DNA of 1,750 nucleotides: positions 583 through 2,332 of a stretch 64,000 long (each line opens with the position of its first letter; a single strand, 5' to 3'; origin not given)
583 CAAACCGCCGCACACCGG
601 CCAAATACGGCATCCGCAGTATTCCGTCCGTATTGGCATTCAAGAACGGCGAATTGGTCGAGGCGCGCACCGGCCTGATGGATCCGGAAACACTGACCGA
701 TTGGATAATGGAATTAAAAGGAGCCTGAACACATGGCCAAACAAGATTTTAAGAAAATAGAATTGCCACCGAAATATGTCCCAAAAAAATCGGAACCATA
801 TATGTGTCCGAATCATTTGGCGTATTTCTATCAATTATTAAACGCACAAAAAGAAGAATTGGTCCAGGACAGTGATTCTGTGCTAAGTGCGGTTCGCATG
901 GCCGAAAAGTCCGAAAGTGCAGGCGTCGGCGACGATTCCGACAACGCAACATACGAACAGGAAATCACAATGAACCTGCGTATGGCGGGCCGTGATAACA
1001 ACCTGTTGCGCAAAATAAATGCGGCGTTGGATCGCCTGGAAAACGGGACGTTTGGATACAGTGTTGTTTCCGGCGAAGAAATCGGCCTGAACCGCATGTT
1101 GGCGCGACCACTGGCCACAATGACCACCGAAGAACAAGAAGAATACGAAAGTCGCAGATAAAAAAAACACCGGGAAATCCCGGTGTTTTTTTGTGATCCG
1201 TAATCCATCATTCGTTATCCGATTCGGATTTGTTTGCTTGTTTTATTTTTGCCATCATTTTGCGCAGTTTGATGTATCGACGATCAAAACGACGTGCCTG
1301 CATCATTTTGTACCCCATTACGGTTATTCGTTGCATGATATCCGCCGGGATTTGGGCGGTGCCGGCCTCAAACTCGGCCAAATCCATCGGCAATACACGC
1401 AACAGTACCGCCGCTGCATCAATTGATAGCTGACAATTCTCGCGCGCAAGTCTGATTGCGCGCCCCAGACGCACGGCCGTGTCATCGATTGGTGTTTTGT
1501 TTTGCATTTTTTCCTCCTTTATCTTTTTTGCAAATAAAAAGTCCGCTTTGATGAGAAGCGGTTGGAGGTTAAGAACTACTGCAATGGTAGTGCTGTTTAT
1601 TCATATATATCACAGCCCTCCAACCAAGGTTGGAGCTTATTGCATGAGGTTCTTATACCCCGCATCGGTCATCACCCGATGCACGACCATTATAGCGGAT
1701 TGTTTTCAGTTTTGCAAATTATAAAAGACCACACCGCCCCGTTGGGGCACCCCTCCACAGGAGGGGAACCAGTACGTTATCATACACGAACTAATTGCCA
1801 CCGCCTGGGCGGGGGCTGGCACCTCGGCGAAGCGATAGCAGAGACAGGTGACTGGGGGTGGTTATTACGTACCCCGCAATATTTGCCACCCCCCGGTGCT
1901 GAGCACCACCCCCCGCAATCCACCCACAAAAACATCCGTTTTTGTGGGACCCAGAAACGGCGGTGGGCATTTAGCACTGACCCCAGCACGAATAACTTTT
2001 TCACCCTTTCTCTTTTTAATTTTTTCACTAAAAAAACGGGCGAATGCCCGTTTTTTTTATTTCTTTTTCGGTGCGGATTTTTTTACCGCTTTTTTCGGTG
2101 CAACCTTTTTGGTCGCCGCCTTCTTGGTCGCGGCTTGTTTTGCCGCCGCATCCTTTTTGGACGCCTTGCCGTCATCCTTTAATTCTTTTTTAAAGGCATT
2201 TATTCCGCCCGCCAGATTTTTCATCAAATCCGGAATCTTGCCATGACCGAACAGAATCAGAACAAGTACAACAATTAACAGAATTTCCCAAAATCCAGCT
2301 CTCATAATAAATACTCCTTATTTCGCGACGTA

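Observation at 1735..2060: Mosaic GC-rich palindromic repeat modules clustered in intergenic regions (REP/BIME- or RPE-like), with one about 170-bp segment duplicated almost exactly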

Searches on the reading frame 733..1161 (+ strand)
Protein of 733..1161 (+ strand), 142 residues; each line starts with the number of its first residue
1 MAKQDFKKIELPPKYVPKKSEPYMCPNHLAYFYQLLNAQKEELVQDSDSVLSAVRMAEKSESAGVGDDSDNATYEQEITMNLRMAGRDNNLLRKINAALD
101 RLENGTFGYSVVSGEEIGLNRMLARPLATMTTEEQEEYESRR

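Call 28: find_encoding_contigs(protein=window:733-1161:+, flank=10000, max_places=6)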
Protein window:733-1161:+ (142 aa): 2 contigs read that carry it; 2 places shown.
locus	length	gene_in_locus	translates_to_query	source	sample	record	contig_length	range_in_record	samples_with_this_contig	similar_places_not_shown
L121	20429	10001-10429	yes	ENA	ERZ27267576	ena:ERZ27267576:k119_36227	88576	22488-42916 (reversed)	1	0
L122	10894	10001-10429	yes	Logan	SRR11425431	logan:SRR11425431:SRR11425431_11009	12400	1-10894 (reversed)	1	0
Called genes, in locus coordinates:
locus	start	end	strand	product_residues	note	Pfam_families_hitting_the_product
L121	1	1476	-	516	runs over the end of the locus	PF01476:LysM, PF01551:Peptidase_M23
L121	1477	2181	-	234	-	PF00902:TatC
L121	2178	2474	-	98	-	PF02416:TatA_B_E (faint)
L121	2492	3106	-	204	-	PF03548:LolA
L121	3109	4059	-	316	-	PF01368:DHH, PF02272:DHHA1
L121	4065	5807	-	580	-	PF01368:DHH, PF02272:DHHA1, PF17768:RecJ_OB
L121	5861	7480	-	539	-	PF03717:PBP_dimer, PF00905:Transpeptidase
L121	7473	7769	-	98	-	-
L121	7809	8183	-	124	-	PF02657:SufE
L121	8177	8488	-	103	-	PF01883:FeS_assembly_P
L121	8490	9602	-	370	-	PF00266:Aminotran_5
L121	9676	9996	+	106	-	PF00085:Thioredoxin, PF14595:Thioredoxin_9 (weak), PF13098:Thioredoxin_2, PF13905:Thioredoxin_8 (faint)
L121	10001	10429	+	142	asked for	PF21157:DksA_N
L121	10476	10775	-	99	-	-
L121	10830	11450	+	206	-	-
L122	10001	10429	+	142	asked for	PF21157:DksA_N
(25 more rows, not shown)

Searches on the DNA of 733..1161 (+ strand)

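Call 83: search_with_rna_model(model_id=R1, sources=[L136, L137, L138, L139, L140, L141, L126, L129, L121, L123], max_evalue=0.01)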
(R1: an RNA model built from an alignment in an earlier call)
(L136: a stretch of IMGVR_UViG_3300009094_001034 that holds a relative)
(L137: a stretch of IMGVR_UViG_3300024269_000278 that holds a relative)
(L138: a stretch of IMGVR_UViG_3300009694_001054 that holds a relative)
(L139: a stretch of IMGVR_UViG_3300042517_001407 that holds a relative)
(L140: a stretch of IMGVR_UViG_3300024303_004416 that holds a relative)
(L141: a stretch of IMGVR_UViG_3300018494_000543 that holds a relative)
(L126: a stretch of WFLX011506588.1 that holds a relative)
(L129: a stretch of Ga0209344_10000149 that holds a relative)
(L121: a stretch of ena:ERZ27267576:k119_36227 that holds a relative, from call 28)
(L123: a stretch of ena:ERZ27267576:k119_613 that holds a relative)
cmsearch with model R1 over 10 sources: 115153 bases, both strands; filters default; matches with E-value up to 0.01: 8.
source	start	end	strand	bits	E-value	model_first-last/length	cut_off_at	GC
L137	12027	12205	+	144.1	4.4e-35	1-173/173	no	0.43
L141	775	953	+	144.1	4.4e-35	1-173/173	no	0.43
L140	8448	8625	+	120.5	4.7e-29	1-173/173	no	0.46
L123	9218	9384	+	115.4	9.6e-28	1-173/173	no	0.42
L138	9510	9693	-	114.6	1.6e-27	1-173/173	no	0.43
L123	18944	19091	+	111.6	9e-27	1-173/173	no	0.41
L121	10794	10942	-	111.5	9.9e-27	1-173/173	no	0.42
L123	11551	11765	-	81.2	5.6e-19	1-173/173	no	0.46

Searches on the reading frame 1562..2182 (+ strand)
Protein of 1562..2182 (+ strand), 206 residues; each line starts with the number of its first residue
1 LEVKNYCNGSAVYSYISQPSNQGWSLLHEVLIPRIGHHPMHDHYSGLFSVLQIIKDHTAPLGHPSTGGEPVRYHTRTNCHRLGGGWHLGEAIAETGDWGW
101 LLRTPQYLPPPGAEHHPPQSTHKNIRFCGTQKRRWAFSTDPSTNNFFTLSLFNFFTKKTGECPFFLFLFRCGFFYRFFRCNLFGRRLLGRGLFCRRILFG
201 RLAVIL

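Call 44: list_cluster_members(proteins=[window:1562-2182:+, window:34408-34674:-, window:48254-48619:-, window:48282-48539:+, window:47827-48126:+, window:34596-34775:+, window:34468-34635:+, window:1780-2028:-, window:1848-2246:+])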
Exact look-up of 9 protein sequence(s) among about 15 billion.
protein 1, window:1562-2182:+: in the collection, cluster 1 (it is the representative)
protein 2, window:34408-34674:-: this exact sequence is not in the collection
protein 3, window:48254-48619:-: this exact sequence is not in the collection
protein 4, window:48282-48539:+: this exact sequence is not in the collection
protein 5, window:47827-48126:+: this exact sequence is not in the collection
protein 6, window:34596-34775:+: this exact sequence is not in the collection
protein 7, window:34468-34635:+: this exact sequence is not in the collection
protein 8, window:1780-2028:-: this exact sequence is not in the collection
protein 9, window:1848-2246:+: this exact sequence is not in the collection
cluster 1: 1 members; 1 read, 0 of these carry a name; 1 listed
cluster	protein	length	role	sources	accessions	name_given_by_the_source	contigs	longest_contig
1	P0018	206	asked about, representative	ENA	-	-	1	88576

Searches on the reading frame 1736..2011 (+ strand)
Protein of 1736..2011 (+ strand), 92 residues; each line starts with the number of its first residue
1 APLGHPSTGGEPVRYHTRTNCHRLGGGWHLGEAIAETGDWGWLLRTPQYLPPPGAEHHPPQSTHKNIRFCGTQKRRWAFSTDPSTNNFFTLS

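Call 49: search_protein_representatives(protein=window:1736-2011:+)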
Query: 92 residues. Proteins with E-value up to 0.001 (for the whole library): 2; up to 1e-10: 1; up to 1e-30: 1. The best 2 are listed.
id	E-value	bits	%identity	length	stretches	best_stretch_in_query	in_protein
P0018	4.9e-60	216.6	100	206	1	1-92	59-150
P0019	9.0e-06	42.0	37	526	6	26-61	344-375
